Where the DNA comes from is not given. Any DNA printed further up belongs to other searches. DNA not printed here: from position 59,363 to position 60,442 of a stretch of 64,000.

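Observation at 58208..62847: Six-gene operon RHH - GHKL/MORC-like ATPase - unknown - HEPN-like - Dam-type methylase - (truncated methylase): candidate undescribed defence system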

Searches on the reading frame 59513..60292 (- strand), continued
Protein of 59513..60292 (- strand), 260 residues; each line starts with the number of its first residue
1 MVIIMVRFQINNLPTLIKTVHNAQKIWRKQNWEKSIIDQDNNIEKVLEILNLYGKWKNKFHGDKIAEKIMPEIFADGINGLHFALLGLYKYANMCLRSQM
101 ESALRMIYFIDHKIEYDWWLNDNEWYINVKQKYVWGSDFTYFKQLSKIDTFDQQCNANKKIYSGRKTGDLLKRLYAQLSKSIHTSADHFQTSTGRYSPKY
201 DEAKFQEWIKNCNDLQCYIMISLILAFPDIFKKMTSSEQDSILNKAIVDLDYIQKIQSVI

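Call 61: find_related_loci(query=A7, collection=genome_contigs, flank=8000)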
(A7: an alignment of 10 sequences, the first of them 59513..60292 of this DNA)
Query A7 (260 aa) in genome_contigs; peptide patterns used: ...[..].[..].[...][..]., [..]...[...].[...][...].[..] (x = any residue, [..] = any of these).
67 stretches matched a pattern; 28 encode a relative of the query (tblastn E <= 1e-3); 28 distinct loci.
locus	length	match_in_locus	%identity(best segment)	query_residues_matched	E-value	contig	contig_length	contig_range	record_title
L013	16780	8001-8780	60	4-260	4e-103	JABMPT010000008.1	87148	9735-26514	MAG: Candidatus Woesearchaeota archaeon isolate bin.69 k141_4648041, whole genome shotgun sequence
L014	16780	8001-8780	60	2-260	8e-102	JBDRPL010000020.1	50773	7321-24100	MAG: Candidatus Micrarchaeota archaeon isolate MEGAHIT-group-2.116 k141_84731, whole genome shotgun sequence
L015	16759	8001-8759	43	5-260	1e-69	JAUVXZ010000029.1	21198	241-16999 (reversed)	MAG: Pseudomonadota bacterium isolate CSMAG_1229 CSMAG_1229_k141_153665_length_21198_cov_9.8889, whole genome shotgun se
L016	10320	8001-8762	40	5-260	6e-66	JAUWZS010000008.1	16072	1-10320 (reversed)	MAG: Candidatus Aenigmatarchaeota archaeon isolate CSMAG_2742 CSMAG_2742_k141_130331_length_16072_cov_22.4015, whole gen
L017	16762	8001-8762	33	3-259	6e-57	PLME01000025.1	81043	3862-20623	MAG: Dehalococcoidia bacterium isolate fen_1075 73.20120800_E3S.24_contig_5482, whole genome shotgun sequence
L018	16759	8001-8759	34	4-260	5e-53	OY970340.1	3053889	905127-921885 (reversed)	MAG: Candidatus Bathyarchaeota archaeon isolate MFD04492.bin.c.5 genome assembly, chromosome: 1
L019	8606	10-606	38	56-260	1e-39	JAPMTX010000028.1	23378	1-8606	MAG: Candidatus Methanoperedens sp. isolate LC 1 LC_0.1_scaffold_1059, whole genome shotgun sequence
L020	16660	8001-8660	30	30-255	5e-29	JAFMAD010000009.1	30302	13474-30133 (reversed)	MAG: Nitrososphaerota archaeon isolate FK2_bin.84 NODE_9_length_30302_cov_4.094458, whole genome shotgun sequence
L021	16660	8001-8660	30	30-255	5e-29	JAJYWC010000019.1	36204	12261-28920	MAG: archaeon isolate FK2.bin78 NODE_1316_length_36204_cov_1.545195, whole genome shotgun sequence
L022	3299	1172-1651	26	70-244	2e-11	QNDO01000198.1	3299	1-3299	MAG: Candidatus Hydrothermota bacterium isolate B29_G16 B29_Guay16_scaffold_37961, whole genome shotgun sequence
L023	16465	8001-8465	22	72-234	6e-11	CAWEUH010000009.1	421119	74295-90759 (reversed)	MAG: uncultured delta proteobacterium isolate MFD01476.bin.3.99 genome assembly, contig: contig_13848, whole genome shot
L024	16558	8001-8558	27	39-229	2e-10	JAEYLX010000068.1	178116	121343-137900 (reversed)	MAG: Bacillota bacterium isolate OH_HFB_53 k127_2039511, whole genome shotgun sequence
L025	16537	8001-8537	25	10-220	1e-9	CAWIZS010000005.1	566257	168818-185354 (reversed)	MAG: uncultured Acidobacteriota bacterium isolate MFD06092.bin.1.230 genome assembly, contig: contig_35684, whole genome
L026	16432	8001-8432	22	61-220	4e-9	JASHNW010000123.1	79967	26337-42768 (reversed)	MAG: Acidobacteriaceae bacterium isolate JOPF007 JOPF_A14C_contig_209486, whole genome shotgun sequence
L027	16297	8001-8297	28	72-186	4e-9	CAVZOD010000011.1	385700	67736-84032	MAG: Bryobacterales bacterium isolate MFD05512.bin.2.139 genome assembly, contig: contig_11319, whole genome shotgun seq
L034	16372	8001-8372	28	56-174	9e-8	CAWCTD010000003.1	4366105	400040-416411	MAG: Bryobacterales bacterium isolate MFD01299.bin.2.200 genome assembly, contig: contig_6213, whole genome shotgun sequ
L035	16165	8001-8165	36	69-123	4e-7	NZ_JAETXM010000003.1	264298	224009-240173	Bacillus sp. V3B ENGS201_contig_3, whole genome shotgun sequence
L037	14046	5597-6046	23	72-229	1e-6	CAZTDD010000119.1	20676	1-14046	MAG TPA_asm: uncultured bacterium isolate SRP141376_co1_272 genome assembly, contig: NODE_5521_length_20676_cov_8.677950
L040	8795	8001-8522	26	81-259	2e-5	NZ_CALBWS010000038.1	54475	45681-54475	Neobacillus rhizosphaerae strain CIP 111895, whole genome shotgun sequence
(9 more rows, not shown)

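Call 65: search_protein_families(library=pfam, proteins=[L020:8999-10000:+, L020:5272-5547:+, L020:3866-5167:+, L020:3183-3866:+, L015:5216-5485:-, L017:5262-5513:+, L018:5044-5382:+, L016:5386-5529:+, L016:5193-5429:+, L015:10284-14714:+], max_evalue=0.01)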
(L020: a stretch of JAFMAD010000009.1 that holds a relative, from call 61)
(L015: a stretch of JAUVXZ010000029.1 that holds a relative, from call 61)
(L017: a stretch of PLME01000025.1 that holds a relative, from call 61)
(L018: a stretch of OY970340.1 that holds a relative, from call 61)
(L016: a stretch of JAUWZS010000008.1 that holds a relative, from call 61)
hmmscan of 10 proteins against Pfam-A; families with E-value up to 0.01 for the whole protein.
L020:8999-10000:+ (334 aa): 1 family
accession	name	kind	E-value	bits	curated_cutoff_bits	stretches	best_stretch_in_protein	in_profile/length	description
PF01555.25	N6_N4_Mtase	-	7.3e-33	114.8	26.7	1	44-309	1-217/221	DNA methylase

L020:5272-5547:+ (92 aa): 1 family
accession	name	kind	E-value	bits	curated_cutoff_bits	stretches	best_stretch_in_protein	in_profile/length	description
PF18912.6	DZR_2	-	0.0039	17.4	27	1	37-57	35-55/56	Double zinc ribbon domain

L020:3866-5167:+ (434 aa): 1 family
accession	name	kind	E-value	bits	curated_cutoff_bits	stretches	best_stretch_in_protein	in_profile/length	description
PF13578.12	Methyltransf_24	-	1.2e-19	71.5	26.3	1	225-339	1-105/105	Methyltransferase domain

L020:3183-3866:+ (228 aa): 1 family
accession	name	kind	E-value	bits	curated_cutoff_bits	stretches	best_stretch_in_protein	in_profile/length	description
PF00300.27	His_Phos_1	-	2.8e-06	27.6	21.7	1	25-192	1-163/194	Histidine phosphatase superfamily (branch 1)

L015:5216-5485:- (90 aa): 0 families

L017:5262-5513:+ (84 aa): 0 families

L018:5044-5382:+ (113 aa): 1 family
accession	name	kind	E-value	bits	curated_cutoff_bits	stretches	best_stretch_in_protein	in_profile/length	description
PF07362.18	CcdA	-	0.00011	22.9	22.4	1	10-42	3-35/71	Post-segregation antitoxin CcdA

L016:5386-5529:+ (48 aa): 0 families

L016:5193-5429:+ (79 aa): 4 families
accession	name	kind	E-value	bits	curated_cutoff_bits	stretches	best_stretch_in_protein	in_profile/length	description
PF01381.28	HTH_3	-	8.9e-12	45.3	23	1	27-75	6-54/55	Helix-turn-helix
PF12844.13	HTH_19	-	0.00014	22.1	30.2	1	23-77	5-59/64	Helix-turn-helix domain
PF13560.12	HTH_31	-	0.00015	22.5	27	1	30-69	14-54/64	Helix-turn-helix domain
PF13443.12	HTH_26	-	0.0038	17.9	22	1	28-70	8-51/63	Cro/C1-type HTH DNA-binding domain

L015:10284-14714:+ (1477 aa): 2 families
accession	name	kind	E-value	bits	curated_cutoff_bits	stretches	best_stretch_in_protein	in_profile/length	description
PF13020.12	NOV_C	-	1.7e-17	63.7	22.1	1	1348-1448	2-88/91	Protein NO VEIN, C-terminal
PF25794.1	SACS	-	2.8e-09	37.6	32.8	1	87-146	74-135/247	Sacsin domain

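Call 72: search_solved_structures(query=A5, max_evalue=10, show_alignments=2)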
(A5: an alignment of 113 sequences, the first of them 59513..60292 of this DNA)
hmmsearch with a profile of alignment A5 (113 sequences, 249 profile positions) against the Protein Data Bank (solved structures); distinct sequences matched with E-value up to 10: 1.
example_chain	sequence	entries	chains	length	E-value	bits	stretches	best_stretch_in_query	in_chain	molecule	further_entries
2qgm_A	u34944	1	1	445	0.51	12.9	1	113-194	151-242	Succinoglycan biosynthesis protein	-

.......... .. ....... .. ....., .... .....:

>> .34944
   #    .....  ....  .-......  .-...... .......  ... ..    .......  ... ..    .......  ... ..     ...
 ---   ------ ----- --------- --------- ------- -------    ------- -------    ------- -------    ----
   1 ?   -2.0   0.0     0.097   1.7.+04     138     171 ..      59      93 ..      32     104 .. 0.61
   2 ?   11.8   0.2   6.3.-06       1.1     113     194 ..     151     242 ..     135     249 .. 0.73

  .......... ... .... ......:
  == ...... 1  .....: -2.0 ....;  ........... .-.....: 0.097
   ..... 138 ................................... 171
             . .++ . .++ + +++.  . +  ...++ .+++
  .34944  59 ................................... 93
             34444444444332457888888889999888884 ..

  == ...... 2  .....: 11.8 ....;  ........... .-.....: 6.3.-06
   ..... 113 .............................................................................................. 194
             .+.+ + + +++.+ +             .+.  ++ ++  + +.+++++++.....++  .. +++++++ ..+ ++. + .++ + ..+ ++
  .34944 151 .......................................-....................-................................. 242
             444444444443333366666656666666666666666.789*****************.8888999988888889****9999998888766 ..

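Call 77: search_protein_families(library=pfam, proteins=[L025:6536-7381:+, L025:7395-7922:+, L034:6457-7317:+, L034:7322-7846:+, L040:6338-7165:+, L040:7170-7763:+, L024:8609-10381:+, L035:8495-10258:+, L037:6257-8116:+, L022:504-977:+], max_evalue=0.01)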
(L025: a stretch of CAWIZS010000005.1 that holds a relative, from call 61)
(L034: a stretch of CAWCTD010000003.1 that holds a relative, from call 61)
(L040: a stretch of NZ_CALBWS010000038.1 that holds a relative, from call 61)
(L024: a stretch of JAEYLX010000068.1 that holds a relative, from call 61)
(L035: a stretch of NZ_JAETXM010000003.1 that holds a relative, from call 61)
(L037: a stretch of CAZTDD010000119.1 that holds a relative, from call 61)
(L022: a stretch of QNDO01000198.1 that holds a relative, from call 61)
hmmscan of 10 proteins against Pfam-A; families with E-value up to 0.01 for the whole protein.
L025:6536-7381:+ (282 aa): 8 families
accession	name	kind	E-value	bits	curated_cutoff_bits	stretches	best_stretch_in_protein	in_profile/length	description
PF13614.12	AAA_31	-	5.1e-37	127.9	27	1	1-195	1-166/177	AAA domain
PF01656.29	CbiA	-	4.4e-17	62.6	25.4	1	4-258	1-125/125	CobQ/CobB/MinD/ParA nucleotide binding domain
PF09140.17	MipZ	-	4.5e-08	33.2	20.7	1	3-42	2-40/262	ATPase MipZ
PF02374.21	ArsA_ATPase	-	5.6e-07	29.5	24.3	1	4-47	4-45/305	Anion-transporting ATPase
PF10609.15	ParA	-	7.7e-07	29.2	27.1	1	2-40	4-41/246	NUBPL iron-transfer P-loop NTPase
PF06564.18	CBP_BcsQ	-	8.3e-07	29.2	21.3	0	1-41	1-40/234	Cellulose biosynthesis protein BcsQ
PF07015.17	VirC1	-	0.00063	19.6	24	0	1-40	1-39/231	VirC1 protein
PF00142.24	Fer4_NifH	-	0.0011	18.9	25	1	10-55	8-52/271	4Fe-4S iron sulfur cluster binding proteins, NifH/frxC family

L025:7395-7922:+ (176 aa): 0 families

L034:6457-7317:+ (287 aa): 7 families
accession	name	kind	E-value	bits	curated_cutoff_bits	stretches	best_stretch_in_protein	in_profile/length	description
PF13614.12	AAA_31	-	1.9e-35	122.8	27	1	3-196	2-166/177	AAA domain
PF01656.29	CbiA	-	1.7e-16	60.8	25.4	1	5-260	1-125/125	CobQ/CobB/MinD/ParA nucleotide binding domain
PF06564.18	CBP_BcsQ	-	3.5e-07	30.4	21.3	1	132-276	100-229/234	Cellulose biosynthesis protein BcsQ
PF02374.21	ArsA_ATPase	-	1.2e-05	25.2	24.3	1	7-45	5-42/305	Anion-transporting ATPase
PF09140.17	MipZ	-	1.3e-05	25.1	20.7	0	4-48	2-45/262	ATPase MipZ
PF10609.15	ParA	-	2.3e-05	24.4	27.1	1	3-41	4-41/246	NUBPL iron-transfer P-loop NTPase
PF00142.24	Fer4_NifH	-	0.0054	16.7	25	1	11-53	8-49/271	4Fe-4S iron sulfur cluster binding proteins, NifH/frxC family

L034:7322-7846:+ (175 aa): 0 families

L040:6338-7165:+ (276 aa): 7 families
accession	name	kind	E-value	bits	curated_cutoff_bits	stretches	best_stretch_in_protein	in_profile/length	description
PF13614.12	AAA_31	-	2.2e-36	125.9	27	1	3-191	2-176/177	AAA domain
PF01656.29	CbiA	-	1.7e-18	67.2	25.4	1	5-225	1-106/125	CobQ/CobB/MinD/ParA nucleotide binding domain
PF02374.21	ArsA_ATPase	-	5.7e-09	36.1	24.3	1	6-143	4-135/305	Anion-transporting ATPase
PF09140.17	MipZ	-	1.6e-06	28.1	20.7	0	4-52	2-50/262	ATPase MipZ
PF10609.15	ParA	-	2.5e-06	27.6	27.1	1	3-41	4-41/246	NUBPL iron-transfer P-loop NTPase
PF00142.24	Fer4_NifH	-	0.00012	22.1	25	1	9-62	6-58/271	4Fe-4S iron sulfur cluster binding proteins, NifH/frxC family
PF06564.18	CBP_BcsQ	-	0.00063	19.8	21.3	0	4-43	3-41/234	Cellulose biosynthesis protein BcsQ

L040:7170-7763:+ (198 aa): 0 families

L024:8609-10381:+ (591 aa): 2 families
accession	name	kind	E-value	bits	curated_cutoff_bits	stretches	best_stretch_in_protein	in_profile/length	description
PF24389.1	ORC-CDC6-like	-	1.3e-11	44.4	27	1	12-401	7-416/571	ORC-CDC6-like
PF13173.12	AAA_14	-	0.0096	16.4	27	0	42-60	5-23/129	AAA domain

L035:8495-10258:+ (588 aa): 2 families
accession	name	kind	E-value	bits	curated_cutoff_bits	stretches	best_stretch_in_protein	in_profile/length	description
PF24389.1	ORC-CDC6-like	-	6.3e-12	45.5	27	1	12-296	7-313/571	ORC-CDC6-like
PF13401.12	AAA_22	-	0.00045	21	27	0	40-217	4-97/130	AAA domain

L037:6257-8116:+ (620 aa): 2 families
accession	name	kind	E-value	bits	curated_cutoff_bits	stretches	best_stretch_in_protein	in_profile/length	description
PF01545.26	Cation_efflux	-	2.6e-19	70.2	26.6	2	106-224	70-195/198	Cation efflux family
PF01145.31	Band_7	-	1.2e-16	61.7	23.6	1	304-502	2-174/176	SPFH domain / Band 7 family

L022:504-977:+ (158 aa): 0 families

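Call 79: search_dna_similar(query=window:59513-60292:-, collection=plasmids, mode=protein, max_evalue=0.001, max_rows=15)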
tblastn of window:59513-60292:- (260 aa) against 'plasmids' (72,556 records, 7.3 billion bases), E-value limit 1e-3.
No match.
